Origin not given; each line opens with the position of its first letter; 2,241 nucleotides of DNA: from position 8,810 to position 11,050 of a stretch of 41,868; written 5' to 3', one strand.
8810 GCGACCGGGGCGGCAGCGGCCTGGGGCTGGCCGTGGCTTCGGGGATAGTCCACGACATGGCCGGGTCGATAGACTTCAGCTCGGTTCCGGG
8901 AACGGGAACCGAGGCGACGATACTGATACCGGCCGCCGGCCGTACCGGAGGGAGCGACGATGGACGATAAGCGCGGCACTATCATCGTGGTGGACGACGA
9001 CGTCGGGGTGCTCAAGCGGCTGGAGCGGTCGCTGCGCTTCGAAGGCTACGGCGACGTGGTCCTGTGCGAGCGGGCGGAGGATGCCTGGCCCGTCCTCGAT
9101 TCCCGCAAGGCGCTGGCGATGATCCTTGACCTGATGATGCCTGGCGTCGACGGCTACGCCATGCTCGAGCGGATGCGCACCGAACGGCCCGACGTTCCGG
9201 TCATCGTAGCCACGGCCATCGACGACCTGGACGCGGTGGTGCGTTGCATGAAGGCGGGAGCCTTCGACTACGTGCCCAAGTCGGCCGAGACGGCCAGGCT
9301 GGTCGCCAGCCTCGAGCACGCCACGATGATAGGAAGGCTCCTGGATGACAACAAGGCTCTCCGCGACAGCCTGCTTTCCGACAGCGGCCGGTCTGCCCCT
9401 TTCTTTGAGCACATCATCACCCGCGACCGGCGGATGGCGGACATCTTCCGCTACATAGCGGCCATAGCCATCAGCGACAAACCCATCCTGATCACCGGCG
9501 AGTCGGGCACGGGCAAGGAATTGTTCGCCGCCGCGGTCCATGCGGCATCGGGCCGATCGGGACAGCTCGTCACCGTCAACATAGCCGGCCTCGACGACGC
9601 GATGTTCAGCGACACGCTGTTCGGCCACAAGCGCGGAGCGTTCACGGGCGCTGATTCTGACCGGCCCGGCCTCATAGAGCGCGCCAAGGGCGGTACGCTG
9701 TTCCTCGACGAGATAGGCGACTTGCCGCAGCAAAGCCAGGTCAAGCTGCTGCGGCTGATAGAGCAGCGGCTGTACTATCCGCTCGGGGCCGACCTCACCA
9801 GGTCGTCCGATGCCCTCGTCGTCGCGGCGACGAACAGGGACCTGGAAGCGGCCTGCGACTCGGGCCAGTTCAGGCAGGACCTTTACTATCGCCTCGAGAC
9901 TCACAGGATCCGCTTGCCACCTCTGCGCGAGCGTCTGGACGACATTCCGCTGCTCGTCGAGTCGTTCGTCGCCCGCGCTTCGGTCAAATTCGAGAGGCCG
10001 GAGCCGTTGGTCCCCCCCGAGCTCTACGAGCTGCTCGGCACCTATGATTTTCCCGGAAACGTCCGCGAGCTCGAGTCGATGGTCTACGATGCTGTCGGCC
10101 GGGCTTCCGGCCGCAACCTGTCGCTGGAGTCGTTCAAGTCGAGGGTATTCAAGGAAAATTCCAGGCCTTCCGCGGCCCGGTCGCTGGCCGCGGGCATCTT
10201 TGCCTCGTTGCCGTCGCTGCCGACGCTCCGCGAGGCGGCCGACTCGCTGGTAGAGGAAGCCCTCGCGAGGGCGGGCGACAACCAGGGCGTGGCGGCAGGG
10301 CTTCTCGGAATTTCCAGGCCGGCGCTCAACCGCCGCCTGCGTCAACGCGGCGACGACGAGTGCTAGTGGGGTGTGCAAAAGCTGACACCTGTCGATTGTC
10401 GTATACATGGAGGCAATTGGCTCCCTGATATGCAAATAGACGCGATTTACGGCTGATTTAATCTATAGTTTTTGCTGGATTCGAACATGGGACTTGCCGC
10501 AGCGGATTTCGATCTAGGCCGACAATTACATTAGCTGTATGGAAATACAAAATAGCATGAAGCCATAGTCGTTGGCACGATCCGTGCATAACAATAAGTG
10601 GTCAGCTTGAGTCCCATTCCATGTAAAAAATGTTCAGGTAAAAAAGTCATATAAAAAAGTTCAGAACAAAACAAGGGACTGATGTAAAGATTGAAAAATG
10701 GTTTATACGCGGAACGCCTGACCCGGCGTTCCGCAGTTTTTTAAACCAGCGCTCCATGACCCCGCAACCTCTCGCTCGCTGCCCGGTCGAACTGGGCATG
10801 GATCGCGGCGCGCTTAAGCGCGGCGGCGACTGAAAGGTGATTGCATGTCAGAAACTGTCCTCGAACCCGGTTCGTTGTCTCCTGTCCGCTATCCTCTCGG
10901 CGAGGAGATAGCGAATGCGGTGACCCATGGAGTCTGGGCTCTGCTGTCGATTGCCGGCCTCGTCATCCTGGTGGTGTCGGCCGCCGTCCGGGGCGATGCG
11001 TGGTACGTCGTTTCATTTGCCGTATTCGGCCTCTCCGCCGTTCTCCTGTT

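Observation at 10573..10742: Sigma-54 promoter driving an ORF-less 145-nt transcript directly downstream of an NtrC-type activator: candidate EBP-controlled sRNA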

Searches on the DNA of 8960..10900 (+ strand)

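Call 4: search_rna_families(source=window, start=10300, end=10900, threshold=evalue, max_evalue=10, show_alignments=3)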
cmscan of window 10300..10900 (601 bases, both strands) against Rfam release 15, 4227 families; matches with E-value up to 10: 5.
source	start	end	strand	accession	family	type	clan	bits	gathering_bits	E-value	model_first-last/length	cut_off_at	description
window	10624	10734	+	RF00628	RgsA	Gene; sRNA;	-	15.4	88.4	0.2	1-194/194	no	RgsA sRNA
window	10631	10672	-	RF04328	snR107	Gene; snRNA; snoRNA; CD-box;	-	15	44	5.7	1-118/118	no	Fungal C/D box small nucleolar RNA 107 family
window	10400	10442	+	RF00609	SNORD100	Gene; snRNA; snoRNA; CD-box;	CL00073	14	58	9.3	1-81/81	no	Small nucleolar RNA SNORD100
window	10513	10609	-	RF01535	TB10Cs5H2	Gene; snRNA; snoRNA; HACA-box;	-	13.8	40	5.6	1-78/78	no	Trypanosomatid snoRNA TB10Cs5H2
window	10503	10547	+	RF01833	astro_FSE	Cis-reg; frameshift_element;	-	11.9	70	3.2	1-55/55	no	ribosomal frameshift site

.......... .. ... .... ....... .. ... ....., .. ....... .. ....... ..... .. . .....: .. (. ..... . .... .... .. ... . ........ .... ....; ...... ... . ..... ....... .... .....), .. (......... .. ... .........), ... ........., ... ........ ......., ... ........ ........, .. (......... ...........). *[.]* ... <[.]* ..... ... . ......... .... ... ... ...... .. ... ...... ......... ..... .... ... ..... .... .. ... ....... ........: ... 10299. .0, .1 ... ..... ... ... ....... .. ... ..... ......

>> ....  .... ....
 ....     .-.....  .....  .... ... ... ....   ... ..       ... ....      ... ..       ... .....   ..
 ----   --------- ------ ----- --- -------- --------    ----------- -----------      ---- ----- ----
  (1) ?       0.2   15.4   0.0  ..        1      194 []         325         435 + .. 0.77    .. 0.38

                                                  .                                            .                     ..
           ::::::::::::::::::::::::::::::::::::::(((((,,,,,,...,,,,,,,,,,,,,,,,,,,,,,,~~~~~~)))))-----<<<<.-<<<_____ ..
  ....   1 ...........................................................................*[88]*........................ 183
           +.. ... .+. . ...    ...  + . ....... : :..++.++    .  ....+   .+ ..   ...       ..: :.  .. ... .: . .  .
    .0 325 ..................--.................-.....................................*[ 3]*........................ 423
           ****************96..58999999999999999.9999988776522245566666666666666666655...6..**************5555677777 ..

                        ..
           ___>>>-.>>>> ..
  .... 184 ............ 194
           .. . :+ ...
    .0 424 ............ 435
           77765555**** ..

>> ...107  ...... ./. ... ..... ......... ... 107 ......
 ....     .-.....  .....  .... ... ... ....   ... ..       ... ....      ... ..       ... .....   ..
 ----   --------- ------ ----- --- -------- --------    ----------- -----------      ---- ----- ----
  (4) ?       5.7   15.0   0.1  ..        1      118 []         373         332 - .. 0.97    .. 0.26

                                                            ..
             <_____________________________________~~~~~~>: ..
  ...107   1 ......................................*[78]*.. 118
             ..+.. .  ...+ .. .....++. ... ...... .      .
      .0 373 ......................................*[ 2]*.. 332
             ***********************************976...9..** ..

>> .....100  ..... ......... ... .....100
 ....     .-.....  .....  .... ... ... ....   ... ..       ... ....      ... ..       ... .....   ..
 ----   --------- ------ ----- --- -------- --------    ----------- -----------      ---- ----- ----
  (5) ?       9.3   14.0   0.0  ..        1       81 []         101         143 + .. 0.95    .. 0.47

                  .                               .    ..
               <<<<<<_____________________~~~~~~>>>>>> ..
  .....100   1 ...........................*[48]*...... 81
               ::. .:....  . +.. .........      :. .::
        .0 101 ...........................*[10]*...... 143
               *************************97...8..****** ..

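Call 49: build_rna_model(alignment_id=A2, structure=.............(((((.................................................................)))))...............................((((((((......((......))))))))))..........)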
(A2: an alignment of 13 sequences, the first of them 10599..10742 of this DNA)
Model R1 built from alignment A2 (13 sequences, 161 columns); structure: as given.
model positions 141; base pairs 15; branch points 1; effective number of sequences 3.23; information 0.59 bits per position. Calibrated on 0.2 Mb of random sequence (short: E-values are rough).
structure used (alignment columns):
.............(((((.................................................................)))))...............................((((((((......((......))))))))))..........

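Call 51: search_with_rna_model(model_id=R1, sources=[window, L005, L006, L007, L008, L009, L010, L011, L012, L013, L014, L015, L016, L017, L018, L019, L020, L021, L022, L023, L024, L025, L026, L027, L028, L029, L030, L031, L032, L033, L034, L035, L036, L037, L038, L039, L040, L041, L042, L043, L044, L045, L046, L047, L048, L049, L050, L051, L052, L053, L054, L055, L056, L057, L058, L059, L060, L061, L062, L063, L064, L065, L066, L067, L068, L069, L070, L071, L072, L073, L074, L075, L076, L077, L078, L079, L080, L081, L082, L083, L084, L085, L086, L087, L089, L090, L091, L092, L093, L094, L095, L096, L097, L098, L099, L100], max_evalue=1)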
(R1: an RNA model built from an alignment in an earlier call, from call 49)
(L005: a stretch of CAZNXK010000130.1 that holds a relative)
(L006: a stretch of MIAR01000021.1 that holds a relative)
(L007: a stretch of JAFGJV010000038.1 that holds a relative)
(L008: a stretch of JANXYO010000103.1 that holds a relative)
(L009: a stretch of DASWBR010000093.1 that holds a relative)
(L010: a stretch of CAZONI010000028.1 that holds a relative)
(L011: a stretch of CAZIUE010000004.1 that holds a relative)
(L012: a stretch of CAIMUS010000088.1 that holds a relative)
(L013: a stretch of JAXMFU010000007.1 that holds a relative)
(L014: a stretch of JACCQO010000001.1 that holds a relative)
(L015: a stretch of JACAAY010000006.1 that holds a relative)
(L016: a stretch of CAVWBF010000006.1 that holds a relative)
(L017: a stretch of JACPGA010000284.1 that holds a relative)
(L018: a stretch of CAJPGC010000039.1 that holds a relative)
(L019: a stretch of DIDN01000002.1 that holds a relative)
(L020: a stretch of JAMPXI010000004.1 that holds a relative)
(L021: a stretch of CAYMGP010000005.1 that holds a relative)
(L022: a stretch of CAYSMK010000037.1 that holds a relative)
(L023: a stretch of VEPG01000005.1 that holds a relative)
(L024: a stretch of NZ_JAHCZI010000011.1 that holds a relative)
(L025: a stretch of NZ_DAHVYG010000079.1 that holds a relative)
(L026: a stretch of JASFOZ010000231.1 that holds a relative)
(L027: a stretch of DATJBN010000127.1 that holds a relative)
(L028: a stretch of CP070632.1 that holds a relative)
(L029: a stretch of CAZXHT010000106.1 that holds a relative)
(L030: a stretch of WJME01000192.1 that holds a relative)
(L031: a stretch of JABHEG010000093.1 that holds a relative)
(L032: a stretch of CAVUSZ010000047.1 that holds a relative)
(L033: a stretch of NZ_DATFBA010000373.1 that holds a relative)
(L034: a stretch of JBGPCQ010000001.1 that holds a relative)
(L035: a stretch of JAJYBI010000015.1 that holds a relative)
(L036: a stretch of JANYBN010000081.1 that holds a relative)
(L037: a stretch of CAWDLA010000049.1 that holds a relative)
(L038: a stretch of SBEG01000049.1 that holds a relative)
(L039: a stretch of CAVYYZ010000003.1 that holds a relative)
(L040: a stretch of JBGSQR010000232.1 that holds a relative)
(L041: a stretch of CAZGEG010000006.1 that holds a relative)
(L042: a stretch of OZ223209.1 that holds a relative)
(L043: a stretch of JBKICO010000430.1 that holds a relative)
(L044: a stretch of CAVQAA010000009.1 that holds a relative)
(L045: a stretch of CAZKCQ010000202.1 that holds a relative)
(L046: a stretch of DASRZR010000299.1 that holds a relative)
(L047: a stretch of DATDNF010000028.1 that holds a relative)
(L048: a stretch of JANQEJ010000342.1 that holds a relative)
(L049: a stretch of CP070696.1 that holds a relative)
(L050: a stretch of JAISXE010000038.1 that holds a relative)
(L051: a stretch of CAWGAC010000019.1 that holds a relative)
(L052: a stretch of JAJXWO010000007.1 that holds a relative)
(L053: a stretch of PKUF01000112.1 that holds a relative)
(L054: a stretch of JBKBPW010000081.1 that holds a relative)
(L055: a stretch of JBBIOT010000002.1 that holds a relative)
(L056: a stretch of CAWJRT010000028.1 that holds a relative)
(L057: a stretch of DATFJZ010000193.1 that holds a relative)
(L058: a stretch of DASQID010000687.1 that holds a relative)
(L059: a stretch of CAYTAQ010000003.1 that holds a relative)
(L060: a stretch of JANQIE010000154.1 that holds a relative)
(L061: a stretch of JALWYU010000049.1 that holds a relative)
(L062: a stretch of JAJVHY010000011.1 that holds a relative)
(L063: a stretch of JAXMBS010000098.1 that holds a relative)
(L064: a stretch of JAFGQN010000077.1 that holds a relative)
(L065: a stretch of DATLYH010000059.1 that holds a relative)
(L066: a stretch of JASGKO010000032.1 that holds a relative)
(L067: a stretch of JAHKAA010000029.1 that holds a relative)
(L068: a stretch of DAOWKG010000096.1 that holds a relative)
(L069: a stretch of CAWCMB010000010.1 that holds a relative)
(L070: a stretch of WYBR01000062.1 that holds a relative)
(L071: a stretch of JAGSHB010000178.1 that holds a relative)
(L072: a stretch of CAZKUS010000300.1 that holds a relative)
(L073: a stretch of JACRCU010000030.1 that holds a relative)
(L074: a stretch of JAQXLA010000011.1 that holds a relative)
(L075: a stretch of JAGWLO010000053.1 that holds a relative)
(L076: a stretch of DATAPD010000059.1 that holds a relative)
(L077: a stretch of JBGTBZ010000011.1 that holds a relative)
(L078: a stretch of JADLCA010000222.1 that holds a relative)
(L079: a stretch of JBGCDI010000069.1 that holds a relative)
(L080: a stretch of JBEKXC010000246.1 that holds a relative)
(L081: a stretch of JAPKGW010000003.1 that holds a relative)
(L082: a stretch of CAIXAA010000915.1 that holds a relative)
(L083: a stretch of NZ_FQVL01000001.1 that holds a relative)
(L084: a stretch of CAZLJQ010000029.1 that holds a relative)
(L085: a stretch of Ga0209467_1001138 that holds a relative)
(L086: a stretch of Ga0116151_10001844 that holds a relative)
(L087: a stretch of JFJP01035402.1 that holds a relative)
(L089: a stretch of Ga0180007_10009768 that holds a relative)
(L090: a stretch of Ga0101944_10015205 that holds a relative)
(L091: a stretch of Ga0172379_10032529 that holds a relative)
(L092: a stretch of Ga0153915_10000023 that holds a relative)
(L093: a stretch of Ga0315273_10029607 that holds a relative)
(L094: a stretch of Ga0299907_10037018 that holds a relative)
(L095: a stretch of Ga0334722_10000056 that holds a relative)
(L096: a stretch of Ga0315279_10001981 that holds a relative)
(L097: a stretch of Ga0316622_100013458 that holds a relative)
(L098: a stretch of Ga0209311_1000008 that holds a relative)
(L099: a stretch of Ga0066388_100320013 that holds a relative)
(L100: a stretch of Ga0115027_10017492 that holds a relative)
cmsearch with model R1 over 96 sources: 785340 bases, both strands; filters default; matches with E-value up to 1: 10.
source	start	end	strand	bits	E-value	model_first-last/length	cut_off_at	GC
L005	5641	5781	+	134.1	5.3e-23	1-141/141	no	0.42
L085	4140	4280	+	126.7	1.4e-21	1-141/141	no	0.44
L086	4209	4347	+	122.2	1.1e-20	1-141/141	no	0.42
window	10599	10742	+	120.9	1.9e-20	1-141/141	no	0.39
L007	5676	5797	+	103.3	5e-17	1-141/141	no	0.51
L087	4090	4238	+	88.1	4.5e-14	1-141/141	no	0.4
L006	5678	5814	+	52.1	4.4e-07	1-141/141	no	0.35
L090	4172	4295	+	30.9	0.0058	1-141/141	no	0.31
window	10709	10740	-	22.7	0.22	102-133/141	no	0.66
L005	5742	5833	-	22.1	0.29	1-141/141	no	0.57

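Call 52: search_with_rna_model(model_id=R1, sources=[L101, L102, L103, L104, L105, L106, L107, L108, L109, L110, L111, L112, L113, L114, L115, L116, L117, L118, L119, L120, L121, L122, L123, L124, L125, L126, L127, L128, L129, L130, L131, L132, L133, L134, L135, L136, L137, L138, L139, L140, L141, L142, L143, L144, L145, L146, L147, L148, L149, L150, L151, L152, L153, L154, L155, L156, L157, L158, L159, L160, L161, L162, L163, L164, L165, L166, L167, L168, L169, L170, L171, L172, L173, L174, L175], max_evalue=1)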
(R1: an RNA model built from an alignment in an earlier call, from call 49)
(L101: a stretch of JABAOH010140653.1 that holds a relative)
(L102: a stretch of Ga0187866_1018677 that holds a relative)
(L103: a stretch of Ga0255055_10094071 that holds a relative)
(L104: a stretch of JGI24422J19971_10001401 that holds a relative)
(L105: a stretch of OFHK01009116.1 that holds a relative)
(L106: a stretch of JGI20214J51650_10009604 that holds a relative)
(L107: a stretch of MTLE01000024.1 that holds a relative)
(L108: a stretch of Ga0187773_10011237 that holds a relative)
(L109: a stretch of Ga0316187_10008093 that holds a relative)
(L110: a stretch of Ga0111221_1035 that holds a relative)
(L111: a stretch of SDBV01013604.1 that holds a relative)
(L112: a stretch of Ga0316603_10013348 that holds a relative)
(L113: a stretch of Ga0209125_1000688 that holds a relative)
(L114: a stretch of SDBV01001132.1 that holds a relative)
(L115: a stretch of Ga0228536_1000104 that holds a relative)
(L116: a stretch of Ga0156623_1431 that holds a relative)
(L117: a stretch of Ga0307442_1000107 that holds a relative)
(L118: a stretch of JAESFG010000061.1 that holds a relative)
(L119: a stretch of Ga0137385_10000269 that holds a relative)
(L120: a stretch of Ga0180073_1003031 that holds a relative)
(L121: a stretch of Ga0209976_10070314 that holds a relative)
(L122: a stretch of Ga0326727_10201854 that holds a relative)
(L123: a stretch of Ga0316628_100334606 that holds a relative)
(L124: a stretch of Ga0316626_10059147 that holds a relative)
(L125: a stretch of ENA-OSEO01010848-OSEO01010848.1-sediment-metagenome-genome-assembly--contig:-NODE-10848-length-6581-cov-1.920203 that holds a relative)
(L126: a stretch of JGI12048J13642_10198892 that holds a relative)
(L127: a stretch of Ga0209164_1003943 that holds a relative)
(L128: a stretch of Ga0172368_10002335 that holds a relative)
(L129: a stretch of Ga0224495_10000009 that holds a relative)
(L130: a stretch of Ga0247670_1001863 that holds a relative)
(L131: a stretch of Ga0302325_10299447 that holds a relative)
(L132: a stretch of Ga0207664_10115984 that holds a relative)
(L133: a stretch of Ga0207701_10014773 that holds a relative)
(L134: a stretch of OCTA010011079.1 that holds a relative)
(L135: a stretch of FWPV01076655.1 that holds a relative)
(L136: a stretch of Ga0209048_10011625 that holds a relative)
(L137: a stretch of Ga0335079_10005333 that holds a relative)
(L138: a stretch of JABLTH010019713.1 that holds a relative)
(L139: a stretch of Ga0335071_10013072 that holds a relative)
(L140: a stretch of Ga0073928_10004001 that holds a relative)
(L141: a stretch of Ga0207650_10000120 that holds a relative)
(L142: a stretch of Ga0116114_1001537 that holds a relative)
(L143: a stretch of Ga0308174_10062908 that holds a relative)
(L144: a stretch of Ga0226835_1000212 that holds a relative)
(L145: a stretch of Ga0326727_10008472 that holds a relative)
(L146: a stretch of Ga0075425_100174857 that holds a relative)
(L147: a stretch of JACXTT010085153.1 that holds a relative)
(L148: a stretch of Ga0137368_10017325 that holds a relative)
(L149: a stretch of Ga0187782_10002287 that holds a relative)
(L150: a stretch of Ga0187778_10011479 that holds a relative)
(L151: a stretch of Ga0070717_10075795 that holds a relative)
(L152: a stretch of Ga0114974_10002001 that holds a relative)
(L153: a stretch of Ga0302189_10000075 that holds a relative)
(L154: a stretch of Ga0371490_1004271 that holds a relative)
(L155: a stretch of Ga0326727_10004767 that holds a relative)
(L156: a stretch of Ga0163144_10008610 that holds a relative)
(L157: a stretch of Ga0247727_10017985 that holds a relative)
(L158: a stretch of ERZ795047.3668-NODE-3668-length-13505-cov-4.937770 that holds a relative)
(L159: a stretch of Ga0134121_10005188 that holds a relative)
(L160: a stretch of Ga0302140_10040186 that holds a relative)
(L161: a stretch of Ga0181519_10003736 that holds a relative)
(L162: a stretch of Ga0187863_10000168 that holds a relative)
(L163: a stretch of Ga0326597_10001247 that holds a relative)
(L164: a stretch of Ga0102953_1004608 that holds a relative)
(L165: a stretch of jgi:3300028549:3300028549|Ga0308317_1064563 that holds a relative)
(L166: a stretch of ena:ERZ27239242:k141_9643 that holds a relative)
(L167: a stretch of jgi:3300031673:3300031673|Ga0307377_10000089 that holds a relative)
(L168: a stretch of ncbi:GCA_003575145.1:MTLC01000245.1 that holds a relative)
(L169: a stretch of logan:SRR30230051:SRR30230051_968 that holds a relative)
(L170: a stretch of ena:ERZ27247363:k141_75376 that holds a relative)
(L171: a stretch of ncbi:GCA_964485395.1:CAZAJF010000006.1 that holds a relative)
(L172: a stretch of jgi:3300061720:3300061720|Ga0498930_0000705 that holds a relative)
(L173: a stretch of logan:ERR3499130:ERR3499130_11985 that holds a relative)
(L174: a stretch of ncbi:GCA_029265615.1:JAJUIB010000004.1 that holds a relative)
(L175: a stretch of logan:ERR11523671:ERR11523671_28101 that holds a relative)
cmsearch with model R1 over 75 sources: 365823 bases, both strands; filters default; matches with E-value up to 1: 12.
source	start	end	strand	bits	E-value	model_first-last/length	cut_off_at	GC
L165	2709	2847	+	128.8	2.6e-22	1-141/141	no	0.42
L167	3646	3785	+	125.4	1.2e-21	1-141/141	no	0.46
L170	3650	3786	+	120.3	1.2e-20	1-141/141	no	0.42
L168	3639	3776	+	119.7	1.6e-20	1-141/141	no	0.46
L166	3635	3778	+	111.6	5.7e-19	1-141/141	no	0.38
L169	3663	3804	+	110.8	8.1e-19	1-141/141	no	0.45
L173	3688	3816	+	89.2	1.3e-14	1-141/141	no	0.43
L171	3668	3804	+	61.7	2.9e-09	1-141/141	no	0.34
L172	3671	3795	+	60.5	4.8e-09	1-141/141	no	0.4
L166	3737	3828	-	23.5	0.074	1-141/141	no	0.52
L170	3753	3784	-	23.1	0.089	102-133/141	no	0.59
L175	3777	3889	+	18.3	0.76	1-141/141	no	0.49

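Call 53: search_with_rna_model(model_id=R1, sources=[window, L005, L006, L007, L085, L086, L087, L090, L165, L166, L167, L168, L169, L170, L171, L172, L173], max_evalue=0.001, make_alignment=true)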
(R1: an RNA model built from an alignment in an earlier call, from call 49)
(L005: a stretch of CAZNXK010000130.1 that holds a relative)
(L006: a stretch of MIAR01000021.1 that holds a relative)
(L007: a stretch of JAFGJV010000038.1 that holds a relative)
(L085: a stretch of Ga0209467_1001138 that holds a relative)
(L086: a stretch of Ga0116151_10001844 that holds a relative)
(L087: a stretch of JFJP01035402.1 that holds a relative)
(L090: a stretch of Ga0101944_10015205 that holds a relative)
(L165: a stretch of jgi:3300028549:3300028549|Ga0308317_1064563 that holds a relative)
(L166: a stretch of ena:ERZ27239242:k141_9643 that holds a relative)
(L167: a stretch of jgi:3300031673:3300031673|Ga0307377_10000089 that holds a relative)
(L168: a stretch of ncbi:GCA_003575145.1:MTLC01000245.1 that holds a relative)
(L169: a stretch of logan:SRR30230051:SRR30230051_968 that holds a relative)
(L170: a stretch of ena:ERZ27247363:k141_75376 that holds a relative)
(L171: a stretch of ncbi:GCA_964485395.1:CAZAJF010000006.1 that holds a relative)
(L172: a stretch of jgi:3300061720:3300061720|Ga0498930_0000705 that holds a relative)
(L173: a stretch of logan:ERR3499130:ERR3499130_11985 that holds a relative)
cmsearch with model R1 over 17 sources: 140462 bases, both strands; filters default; matches with E-value up to 0.001: 16.
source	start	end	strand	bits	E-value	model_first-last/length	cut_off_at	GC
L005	5641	5781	+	134.1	9.6e-24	1-141/141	no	0.42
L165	2709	2847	+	128.8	1e-22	1-141/141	no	0.42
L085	4140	4280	+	126.7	2.5e-22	1-141/141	no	0.44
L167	3646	3785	+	125.4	4.7e-22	1-141/141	no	0.46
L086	4209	4347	+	122.2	1.9e-21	1-141/141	no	0.42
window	10599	10742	+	120.9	3.4e-21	1-141/141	no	0.39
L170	3650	3786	+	120.3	4.5e-21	1-141/141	no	0.42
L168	3639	3776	+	119.7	6e-21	1-141/141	no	0.46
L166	3635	3778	+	111.6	2.2e-19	1-141/141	no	0.38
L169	3663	3804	+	110.8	3.1e-19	1-141/141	no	0.45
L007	5676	5797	+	103.3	8.9e-18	1-141/141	no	0.51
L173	3688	3816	+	89.2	5e-15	1-141/141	no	0.43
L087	4090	4238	+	88.1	8.1e-15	1-141/141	no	0.4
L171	3668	3804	+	61.7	1.1e-09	1-141/141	no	0.34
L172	3671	3795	+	60.5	1.8e-09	1-141/141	no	0.4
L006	5678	5814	+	52.1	7.9e-08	1-141/141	no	0.35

Alignment A3: 16 matches aligned to the model, 158 columns, each read 5' to 3' on its own strand. Consensus structure (alignment columns), stored with it:
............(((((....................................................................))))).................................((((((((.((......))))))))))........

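Call 74: search_rna_families(sources=[L005, L006, L007, L008, L085, L086, L087, L090, L092, L165, L166, L167, L168, L169, L170, L171, L172, L173, L174, L175], threshold=gathering)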
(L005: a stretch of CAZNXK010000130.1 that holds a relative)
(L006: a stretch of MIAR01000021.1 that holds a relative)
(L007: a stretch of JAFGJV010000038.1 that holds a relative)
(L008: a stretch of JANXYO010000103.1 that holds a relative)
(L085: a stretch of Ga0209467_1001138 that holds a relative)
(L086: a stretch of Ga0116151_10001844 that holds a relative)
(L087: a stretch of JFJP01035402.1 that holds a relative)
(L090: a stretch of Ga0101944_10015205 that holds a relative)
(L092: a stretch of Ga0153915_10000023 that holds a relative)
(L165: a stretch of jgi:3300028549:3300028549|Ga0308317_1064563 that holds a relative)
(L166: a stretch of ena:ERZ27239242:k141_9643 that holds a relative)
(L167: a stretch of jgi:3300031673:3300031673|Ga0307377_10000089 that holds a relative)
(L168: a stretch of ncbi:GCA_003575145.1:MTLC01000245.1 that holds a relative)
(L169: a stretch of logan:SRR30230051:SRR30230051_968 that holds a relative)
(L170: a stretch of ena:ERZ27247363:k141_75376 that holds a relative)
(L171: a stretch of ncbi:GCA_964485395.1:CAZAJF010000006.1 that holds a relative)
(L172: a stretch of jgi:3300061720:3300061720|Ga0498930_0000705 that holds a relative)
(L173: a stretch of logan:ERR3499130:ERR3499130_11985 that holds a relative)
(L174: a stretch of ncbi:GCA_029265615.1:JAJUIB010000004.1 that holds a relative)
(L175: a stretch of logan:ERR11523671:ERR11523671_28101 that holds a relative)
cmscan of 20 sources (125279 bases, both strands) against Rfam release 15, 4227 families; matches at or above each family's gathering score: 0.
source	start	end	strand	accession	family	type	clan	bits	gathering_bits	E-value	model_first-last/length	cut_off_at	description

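Call 87: search_with_rna_model(model_id=R1, sources=[L008, L092, L174, L175, L091, L050, L090], filters=off, max_evalue=1)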
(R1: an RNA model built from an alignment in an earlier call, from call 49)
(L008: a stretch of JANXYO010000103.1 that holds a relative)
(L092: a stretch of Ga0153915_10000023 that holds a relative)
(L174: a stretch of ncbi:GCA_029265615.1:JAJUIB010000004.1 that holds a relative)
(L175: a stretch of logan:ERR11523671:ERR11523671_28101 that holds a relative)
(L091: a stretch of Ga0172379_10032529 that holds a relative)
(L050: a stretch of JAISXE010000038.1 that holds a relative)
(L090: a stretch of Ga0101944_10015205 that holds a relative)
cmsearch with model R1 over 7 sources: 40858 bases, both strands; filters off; matches with E-value up to 1: 5.
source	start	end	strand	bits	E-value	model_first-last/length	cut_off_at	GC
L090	4172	4295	+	30.9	0.00031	1-141/141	no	0.31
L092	4329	4455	+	18.3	0.083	1-141/141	no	0.43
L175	3777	3889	+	18.3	0.085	1-141/141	no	0.49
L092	4160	4289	+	16.2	0.22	1-141/141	no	0.38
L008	5702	5823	+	14.6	0.45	1-141/141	no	0.39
